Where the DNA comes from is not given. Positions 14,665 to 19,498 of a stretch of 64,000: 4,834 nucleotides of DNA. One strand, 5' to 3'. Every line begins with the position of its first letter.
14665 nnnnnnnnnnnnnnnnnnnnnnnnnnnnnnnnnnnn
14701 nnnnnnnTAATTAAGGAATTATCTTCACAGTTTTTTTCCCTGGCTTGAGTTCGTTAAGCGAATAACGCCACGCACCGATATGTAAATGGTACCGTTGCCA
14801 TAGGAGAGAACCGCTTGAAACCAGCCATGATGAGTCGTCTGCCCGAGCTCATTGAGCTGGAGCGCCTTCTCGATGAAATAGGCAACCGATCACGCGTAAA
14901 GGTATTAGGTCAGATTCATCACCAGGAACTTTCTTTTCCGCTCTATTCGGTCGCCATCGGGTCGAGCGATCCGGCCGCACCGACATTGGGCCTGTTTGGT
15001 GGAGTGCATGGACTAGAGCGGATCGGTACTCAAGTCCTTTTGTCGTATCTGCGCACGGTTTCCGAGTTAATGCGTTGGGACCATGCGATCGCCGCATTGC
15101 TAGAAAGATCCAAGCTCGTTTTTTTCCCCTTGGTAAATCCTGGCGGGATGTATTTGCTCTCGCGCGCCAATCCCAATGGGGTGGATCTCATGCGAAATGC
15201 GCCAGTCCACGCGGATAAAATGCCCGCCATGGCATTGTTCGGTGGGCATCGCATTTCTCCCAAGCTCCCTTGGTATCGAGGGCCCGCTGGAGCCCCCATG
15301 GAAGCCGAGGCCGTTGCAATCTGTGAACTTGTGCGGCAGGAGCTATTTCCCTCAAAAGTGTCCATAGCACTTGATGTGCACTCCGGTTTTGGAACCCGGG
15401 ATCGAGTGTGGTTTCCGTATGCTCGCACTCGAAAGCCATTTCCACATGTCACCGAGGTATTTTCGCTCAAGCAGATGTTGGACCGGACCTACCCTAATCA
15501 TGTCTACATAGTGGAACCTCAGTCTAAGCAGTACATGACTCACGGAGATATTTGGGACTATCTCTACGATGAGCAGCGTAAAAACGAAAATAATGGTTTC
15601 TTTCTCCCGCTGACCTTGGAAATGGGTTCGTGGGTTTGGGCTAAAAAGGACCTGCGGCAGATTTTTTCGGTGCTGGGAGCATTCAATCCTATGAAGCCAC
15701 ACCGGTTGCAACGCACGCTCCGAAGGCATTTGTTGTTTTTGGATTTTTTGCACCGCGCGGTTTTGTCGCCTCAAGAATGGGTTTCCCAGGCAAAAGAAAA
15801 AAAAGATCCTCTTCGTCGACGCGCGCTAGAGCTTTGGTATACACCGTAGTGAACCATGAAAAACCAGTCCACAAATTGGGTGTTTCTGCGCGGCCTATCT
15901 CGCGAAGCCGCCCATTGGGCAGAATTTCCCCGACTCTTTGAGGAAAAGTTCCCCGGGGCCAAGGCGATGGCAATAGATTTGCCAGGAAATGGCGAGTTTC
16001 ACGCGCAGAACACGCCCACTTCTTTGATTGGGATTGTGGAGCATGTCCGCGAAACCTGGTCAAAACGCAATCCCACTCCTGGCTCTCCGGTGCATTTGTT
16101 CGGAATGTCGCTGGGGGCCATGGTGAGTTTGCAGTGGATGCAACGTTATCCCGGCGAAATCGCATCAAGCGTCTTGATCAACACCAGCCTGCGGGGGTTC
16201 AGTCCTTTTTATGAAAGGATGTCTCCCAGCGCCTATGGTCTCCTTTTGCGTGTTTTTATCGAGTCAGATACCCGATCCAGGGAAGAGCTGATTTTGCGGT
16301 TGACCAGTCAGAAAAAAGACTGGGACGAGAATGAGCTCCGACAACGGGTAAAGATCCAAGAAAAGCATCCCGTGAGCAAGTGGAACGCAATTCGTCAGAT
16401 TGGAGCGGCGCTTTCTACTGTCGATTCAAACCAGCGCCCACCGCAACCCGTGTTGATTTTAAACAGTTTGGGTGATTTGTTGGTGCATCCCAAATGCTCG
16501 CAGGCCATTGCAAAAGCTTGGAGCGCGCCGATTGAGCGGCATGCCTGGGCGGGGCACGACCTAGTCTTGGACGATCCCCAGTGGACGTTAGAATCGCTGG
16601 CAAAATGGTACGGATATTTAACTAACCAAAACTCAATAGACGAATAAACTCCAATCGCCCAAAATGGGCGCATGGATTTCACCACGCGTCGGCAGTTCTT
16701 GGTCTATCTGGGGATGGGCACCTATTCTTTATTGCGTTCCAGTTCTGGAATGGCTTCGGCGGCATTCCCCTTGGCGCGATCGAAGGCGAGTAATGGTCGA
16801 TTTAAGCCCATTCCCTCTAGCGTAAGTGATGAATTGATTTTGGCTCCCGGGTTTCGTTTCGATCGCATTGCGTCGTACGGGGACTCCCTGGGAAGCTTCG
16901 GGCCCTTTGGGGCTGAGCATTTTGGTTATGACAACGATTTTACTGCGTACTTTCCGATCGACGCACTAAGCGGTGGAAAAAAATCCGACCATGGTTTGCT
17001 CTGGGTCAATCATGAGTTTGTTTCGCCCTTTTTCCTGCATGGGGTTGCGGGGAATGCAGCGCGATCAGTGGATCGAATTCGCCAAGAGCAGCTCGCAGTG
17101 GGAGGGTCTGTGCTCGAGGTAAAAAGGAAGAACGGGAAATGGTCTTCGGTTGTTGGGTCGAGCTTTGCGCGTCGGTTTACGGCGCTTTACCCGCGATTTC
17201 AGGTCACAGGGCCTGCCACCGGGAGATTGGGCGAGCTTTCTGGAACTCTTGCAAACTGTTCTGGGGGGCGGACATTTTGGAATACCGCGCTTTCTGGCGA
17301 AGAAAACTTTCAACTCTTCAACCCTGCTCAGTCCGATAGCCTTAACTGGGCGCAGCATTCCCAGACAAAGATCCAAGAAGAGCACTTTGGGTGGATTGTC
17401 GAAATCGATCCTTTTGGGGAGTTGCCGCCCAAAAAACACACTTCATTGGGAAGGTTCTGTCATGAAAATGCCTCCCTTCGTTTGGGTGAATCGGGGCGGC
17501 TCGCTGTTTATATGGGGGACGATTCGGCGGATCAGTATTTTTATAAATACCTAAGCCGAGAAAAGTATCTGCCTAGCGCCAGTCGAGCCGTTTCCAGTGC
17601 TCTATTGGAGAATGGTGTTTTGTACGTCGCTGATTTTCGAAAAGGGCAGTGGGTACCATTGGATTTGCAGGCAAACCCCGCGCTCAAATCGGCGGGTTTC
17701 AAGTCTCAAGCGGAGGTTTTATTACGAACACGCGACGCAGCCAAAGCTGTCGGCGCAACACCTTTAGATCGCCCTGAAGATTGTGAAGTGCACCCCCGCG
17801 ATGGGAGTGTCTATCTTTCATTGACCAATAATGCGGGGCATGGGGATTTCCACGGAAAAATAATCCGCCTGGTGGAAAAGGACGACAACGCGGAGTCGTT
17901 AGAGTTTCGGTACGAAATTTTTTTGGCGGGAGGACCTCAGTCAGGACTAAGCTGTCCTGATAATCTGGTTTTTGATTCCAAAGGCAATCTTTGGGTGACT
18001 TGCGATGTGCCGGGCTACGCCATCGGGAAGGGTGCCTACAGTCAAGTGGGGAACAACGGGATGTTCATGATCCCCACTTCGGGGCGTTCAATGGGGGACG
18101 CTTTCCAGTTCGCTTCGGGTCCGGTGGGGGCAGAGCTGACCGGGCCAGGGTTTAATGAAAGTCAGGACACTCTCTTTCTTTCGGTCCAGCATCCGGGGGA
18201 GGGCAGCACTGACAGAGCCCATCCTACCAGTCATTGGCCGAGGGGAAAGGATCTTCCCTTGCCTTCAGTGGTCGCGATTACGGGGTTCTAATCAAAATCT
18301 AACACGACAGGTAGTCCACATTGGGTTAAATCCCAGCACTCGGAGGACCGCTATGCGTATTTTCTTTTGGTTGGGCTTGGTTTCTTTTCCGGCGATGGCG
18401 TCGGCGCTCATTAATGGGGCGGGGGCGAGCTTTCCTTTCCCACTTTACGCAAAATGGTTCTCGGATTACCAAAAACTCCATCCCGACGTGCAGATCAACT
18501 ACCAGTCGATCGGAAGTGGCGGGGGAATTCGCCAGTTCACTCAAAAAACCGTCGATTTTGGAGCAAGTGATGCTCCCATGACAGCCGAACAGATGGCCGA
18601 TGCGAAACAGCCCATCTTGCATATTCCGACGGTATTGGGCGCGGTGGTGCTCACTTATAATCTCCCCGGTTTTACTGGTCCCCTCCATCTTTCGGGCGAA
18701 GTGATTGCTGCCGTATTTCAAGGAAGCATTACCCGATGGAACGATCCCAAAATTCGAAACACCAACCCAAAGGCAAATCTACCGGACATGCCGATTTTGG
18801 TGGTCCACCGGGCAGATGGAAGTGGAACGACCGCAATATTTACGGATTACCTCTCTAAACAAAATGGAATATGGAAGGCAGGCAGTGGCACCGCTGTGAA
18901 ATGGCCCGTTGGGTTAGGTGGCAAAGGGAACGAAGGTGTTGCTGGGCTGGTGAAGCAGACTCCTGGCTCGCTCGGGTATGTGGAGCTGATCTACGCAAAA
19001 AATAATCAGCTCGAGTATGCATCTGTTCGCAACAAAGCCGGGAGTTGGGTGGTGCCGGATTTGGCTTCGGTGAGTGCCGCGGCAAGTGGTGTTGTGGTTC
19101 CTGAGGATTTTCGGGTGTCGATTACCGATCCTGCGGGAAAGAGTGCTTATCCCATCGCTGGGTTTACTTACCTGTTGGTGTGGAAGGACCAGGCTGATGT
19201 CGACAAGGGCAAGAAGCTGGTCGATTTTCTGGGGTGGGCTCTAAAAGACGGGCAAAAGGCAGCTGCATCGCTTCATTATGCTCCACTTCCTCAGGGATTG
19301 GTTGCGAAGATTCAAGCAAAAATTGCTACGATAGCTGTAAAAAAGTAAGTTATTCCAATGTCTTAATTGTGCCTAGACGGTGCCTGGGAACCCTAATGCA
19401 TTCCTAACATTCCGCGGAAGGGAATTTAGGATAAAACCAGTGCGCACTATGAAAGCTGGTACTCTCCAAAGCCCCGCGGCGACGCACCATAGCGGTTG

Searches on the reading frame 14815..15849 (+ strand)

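Call 78: search_protein_families(library=pfam, proteins=[window:14815-15849:+], max_evalue=0.00001)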
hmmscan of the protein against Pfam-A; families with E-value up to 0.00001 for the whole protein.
window:14815-15849:+ (344 aa): 1 family
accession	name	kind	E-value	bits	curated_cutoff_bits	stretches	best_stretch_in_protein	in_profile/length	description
PF00246.29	Peptidase_M14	-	6.5e-15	55.9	21.6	1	42-255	29-252/286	Zinc carboxypeptidase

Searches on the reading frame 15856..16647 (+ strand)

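Call 78: search_protein_families(library=pfam, proteins=[window:15856-16647:+], max_evalue=0.00001)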
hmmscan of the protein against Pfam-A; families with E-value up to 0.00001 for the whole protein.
window:15856-16647:+ (263 aa): 3 families
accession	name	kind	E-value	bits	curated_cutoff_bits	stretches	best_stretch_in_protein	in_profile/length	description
PF00561.26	Abhydrolase_1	-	4e-12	46.8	25.8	1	10-239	5-243/245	alpha/beta hydrolase fold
PF12697.13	Abhydrolase_6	-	2.1e-11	45.4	26.3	1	9-244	2-214/217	Alpha/beta hydrolase family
PF12146.15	Hydrolase_4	-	1.9e-09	37.6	27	1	33-224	30-219/239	Serine aminopeptidase, S33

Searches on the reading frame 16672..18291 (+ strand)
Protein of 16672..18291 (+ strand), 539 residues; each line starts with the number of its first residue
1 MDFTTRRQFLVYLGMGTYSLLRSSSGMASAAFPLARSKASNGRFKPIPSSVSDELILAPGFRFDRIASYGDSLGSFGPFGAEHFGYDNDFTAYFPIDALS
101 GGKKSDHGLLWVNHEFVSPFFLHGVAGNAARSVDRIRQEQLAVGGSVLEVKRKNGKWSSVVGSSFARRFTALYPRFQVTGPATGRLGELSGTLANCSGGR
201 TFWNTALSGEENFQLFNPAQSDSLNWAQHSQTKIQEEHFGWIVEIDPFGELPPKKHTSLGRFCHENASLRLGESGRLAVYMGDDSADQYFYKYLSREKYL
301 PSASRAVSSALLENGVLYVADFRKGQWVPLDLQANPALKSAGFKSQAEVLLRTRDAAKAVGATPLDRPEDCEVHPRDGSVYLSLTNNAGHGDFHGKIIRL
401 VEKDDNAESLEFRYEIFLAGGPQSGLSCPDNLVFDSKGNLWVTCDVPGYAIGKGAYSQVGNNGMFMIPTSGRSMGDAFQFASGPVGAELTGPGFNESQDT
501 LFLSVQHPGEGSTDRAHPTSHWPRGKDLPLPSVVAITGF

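Call 3: search_protein_families(library=pfam, proteins=[window:16672-18291:+], max_evalue=0.01)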
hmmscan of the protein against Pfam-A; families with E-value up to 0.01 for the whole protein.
window:16672-18291:+ (539 aa): 1 family
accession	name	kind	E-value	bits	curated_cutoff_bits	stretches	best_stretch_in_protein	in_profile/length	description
PF05787.19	PhoX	-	2e-99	334.5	24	1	43-509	2-515/515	Alkaline phosphatase PhoX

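Call 4: search_protein_families(library=ncbifam, proteins=[window:16672-18291:+], max_evalue=0.01)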
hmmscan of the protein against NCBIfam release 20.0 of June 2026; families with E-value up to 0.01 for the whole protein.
window:16672-18291:+ (539 aa): 1 family
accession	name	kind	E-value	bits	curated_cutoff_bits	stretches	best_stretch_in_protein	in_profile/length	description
NF033206.1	ScyE_fam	subfamily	0.0047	16.5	80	0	310-399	259-331/333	ScyD/ScyE family protein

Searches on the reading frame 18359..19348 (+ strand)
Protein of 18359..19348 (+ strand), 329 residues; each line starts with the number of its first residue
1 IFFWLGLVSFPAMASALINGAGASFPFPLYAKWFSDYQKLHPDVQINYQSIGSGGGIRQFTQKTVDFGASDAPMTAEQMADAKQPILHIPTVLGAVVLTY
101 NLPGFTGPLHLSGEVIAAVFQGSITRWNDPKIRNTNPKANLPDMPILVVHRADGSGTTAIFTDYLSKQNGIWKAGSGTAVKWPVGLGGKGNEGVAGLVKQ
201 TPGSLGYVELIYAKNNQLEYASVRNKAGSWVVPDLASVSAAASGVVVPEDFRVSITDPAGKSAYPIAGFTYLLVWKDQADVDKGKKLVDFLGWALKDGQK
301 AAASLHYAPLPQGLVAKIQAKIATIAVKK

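Call 3: search_protein_families(library=pfam, proteins=[window:18359-19348:+], max_evalue=0.01)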
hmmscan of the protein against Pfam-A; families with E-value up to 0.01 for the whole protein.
window:18359-19348:+ (329 aa): 3 families
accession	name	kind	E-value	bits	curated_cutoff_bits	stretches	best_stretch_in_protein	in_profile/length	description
PF12849.12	PBP_like_2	-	7.6e-41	141.1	27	1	15-291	7-263/267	PBP superfamily domain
PF01547.30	SBP_bac_1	-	1.6e-18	68.2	26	1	29-291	14-300/307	Bacterial extracellular solute-binding protein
PF12727.12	PBP_like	-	2.1e-06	27.5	27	1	37-169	4-117/193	PBP superfamily domain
